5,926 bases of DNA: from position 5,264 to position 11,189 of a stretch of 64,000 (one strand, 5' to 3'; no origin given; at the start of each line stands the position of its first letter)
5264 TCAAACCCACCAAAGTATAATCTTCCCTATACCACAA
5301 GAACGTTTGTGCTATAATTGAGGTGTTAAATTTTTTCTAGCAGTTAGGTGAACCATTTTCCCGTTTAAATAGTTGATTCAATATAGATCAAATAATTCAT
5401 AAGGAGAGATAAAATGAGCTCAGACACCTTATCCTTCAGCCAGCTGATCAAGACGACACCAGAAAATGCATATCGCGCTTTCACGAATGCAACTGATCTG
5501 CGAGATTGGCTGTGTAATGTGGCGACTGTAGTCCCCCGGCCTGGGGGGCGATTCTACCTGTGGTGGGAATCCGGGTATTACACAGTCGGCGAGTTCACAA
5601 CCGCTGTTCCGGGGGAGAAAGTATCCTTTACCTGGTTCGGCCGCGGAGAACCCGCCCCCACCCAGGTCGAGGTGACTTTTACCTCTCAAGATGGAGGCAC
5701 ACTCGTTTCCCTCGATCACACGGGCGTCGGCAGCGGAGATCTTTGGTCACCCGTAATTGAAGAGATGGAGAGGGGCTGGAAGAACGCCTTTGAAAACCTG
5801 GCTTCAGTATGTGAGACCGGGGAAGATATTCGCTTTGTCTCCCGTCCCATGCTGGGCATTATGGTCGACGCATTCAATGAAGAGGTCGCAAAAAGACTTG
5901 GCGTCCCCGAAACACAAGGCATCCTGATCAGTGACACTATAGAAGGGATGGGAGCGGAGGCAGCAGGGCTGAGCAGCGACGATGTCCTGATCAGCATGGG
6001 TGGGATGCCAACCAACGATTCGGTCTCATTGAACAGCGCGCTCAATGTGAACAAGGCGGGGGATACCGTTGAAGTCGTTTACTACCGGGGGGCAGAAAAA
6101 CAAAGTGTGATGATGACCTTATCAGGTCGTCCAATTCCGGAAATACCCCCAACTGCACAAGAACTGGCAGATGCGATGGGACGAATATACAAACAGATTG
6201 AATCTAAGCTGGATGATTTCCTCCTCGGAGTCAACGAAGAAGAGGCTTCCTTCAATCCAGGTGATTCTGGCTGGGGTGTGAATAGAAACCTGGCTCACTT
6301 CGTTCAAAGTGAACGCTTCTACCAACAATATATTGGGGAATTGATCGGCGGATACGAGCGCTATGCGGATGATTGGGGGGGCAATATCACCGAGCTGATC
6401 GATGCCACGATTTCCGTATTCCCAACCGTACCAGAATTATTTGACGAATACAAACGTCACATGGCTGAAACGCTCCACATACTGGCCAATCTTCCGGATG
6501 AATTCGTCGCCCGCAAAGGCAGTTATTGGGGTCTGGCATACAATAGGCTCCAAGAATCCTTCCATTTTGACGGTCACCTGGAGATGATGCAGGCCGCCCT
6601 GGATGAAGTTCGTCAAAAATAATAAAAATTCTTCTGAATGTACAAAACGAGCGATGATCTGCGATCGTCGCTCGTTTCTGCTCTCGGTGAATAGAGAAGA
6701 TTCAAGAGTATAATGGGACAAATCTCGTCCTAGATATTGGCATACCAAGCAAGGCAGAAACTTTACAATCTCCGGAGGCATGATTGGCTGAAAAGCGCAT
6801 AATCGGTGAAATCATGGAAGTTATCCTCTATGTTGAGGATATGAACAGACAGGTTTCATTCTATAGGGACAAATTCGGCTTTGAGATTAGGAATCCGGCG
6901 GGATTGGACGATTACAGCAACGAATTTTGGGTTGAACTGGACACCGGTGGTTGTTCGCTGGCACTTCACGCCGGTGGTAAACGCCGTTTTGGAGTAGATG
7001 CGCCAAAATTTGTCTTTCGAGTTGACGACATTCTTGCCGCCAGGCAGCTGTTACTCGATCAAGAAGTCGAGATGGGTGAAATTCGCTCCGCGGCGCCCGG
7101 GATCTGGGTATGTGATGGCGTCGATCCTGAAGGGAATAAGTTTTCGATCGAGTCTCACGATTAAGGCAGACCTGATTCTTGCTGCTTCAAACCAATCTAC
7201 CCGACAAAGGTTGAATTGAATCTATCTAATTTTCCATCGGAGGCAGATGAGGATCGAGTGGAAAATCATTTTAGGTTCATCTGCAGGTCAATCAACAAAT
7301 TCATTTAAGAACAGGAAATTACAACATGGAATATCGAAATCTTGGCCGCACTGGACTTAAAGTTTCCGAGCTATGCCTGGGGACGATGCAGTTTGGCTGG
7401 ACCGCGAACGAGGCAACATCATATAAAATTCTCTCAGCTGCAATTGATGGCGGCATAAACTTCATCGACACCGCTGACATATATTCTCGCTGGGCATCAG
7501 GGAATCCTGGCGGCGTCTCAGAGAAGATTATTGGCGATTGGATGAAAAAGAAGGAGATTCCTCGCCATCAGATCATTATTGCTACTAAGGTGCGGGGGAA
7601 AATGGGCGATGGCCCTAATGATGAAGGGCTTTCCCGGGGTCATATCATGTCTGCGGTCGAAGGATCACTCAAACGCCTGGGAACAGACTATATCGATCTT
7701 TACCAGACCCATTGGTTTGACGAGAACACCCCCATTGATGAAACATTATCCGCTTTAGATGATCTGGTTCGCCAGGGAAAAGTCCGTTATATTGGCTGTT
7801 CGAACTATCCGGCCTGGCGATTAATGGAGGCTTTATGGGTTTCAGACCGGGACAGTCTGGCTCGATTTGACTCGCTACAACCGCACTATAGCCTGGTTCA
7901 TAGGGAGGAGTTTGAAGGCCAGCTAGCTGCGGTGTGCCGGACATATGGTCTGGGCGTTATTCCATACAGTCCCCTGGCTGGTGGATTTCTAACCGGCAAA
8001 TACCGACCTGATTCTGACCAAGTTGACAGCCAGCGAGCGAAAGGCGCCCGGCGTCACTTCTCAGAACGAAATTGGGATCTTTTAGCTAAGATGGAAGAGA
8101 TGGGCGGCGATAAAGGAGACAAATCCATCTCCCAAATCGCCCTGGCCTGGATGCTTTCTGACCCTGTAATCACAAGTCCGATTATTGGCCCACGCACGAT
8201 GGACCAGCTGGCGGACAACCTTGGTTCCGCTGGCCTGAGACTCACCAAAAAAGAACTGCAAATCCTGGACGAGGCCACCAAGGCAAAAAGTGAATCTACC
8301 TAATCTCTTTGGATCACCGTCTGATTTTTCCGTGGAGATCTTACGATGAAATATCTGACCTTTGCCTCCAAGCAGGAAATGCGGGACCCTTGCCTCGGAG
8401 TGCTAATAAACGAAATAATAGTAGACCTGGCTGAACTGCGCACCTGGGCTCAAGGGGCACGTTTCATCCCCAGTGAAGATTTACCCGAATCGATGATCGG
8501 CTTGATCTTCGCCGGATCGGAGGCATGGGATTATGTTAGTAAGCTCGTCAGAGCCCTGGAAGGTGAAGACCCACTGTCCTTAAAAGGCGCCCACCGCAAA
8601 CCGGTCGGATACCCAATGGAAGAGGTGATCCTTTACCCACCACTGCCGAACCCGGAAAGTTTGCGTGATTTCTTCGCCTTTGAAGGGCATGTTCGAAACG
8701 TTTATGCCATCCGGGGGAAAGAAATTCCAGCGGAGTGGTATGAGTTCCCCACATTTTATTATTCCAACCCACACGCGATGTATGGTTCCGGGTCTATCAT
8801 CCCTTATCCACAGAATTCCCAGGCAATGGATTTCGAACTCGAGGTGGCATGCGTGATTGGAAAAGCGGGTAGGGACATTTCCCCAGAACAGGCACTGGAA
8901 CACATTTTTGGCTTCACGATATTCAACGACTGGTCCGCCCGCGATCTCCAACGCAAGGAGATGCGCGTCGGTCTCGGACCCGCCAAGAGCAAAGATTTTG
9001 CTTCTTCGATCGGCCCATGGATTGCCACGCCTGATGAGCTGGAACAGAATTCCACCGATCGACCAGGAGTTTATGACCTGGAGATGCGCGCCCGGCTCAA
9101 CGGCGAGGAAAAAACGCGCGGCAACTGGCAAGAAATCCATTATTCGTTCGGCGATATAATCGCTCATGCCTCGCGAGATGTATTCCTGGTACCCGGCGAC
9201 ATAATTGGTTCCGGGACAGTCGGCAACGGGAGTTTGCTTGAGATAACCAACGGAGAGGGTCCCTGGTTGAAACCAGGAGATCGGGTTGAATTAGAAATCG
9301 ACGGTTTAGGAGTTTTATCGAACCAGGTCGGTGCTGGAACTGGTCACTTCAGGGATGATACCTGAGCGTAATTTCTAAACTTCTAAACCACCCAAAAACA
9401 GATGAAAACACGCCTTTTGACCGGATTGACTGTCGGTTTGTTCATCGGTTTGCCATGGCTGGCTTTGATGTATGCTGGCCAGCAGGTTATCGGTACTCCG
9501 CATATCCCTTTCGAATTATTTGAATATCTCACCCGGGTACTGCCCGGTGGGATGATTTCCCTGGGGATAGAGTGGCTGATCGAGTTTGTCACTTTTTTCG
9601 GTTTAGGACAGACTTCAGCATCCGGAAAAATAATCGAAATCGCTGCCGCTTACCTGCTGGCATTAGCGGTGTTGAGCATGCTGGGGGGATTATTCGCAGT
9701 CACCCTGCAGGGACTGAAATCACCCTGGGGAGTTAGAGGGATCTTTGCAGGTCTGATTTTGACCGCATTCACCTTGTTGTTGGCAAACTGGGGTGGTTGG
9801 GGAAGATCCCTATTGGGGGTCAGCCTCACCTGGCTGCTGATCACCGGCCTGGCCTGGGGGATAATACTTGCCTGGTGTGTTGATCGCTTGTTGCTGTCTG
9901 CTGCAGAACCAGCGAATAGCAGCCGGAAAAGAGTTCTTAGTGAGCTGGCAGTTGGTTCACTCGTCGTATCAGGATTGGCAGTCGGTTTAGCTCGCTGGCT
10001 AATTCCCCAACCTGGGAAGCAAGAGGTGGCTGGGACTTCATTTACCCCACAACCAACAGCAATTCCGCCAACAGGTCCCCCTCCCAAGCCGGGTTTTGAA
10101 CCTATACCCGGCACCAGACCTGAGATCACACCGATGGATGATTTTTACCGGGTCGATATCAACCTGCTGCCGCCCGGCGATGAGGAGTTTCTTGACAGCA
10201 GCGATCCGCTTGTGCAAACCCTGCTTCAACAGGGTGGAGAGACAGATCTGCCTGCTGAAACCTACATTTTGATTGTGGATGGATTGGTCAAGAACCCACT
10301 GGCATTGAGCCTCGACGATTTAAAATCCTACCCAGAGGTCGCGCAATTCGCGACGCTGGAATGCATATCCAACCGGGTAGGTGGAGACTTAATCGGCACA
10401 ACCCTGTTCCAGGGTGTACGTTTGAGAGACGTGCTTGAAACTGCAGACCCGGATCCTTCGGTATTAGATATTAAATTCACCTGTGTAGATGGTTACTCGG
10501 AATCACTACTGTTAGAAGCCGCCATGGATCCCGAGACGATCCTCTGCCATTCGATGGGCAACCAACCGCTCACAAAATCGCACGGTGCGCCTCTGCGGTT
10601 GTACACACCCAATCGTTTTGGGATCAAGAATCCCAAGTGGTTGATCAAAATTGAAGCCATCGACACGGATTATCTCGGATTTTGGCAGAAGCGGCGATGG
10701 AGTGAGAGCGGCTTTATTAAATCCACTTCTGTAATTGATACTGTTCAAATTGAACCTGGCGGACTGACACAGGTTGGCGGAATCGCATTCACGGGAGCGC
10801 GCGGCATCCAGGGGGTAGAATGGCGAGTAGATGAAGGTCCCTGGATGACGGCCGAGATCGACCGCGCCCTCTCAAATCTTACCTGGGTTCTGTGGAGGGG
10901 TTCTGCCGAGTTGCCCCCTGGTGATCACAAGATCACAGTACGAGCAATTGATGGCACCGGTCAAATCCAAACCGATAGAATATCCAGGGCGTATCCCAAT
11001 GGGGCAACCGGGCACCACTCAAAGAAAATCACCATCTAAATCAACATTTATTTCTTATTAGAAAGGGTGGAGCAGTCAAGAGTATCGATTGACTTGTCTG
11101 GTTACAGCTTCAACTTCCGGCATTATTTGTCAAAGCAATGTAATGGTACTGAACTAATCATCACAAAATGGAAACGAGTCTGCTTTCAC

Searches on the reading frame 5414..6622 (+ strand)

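Call 50: search_protein_families(library=pfam, proteins=[window:5414-6622:+], max_evalue=0.00001)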
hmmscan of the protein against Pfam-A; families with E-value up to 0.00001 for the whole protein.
window:5414-6622:+ (402 aa): 2 families
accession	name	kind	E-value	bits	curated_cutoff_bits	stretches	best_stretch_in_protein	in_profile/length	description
PF08327.17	AHSA1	-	5.4e-22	78.8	22.1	1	13-132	1-123/125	Activator of Hsp90 ATPase homolog 1-like protein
PF13180.12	PDZ_2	-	5.7e-09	36.6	27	1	166-234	10-78/80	PDZ domain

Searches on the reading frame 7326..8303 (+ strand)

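Call 50: search_protein_families(library=pfam, proteins=[window:7326-8303:+], max_evalue=0.00001)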
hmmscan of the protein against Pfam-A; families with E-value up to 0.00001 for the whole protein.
window:7326-8303:+ (325 aa): 1 family
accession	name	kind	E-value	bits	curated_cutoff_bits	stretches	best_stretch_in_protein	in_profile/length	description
PF00248.27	Aldo_ket_red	-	1.9e-81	273.8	24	1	15-317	1-289/291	Aldo/keto reductase family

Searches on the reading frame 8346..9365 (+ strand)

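Call 50: search_protein_families(library=pfam, proteins=[window:8346-9365:+], max_evalue=0.00001)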
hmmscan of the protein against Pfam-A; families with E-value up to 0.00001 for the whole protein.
window:8346-9365:+ (339 aa): 1 family
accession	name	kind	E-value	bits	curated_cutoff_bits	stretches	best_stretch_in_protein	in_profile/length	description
PF01557.24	FAA_hydrolase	-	1.7e-59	201.5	23.9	1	108-328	5-213/214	Fumarylacetoacetate (FAA) hydrolase C-terminal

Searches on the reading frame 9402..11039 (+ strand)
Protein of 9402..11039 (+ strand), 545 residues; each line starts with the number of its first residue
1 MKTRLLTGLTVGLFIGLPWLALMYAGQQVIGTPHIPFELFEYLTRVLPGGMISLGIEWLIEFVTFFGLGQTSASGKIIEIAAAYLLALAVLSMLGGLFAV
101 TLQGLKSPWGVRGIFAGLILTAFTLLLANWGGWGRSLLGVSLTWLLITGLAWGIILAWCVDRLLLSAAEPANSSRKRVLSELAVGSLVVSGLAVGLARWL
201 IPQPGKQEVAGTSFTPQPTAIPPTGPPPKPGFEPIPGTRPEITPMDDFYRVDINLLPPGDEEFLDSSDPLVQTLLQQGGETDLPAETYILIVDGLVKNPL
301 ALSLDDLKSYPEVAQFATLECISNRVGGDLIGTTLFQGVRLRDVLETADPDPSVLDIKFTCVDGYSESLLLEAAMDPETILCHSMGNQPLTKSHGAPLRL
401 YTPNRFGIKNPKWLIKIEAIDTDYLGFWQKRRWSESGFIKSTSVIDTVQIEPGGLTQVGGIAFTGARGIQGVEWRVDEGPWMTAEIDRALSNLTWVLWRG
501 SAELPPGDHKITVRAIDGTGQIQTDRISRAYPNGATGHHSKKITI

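Call 50: search_protein_families(library=pfam, proteins=[window:9402-11039:+], max_evalue=0.00001)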
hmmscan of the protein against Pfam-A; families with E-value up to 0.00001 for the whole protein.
window:9402-11039:+ (545 aa): 1 family
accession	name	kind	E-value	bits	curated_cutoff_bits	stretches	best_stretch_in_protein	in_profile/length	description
PF00174.25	Oxidored_molyb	-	2.8e-36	125.1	24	1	285-428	9-169/169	Oxidoreductase molybdopterin binding domain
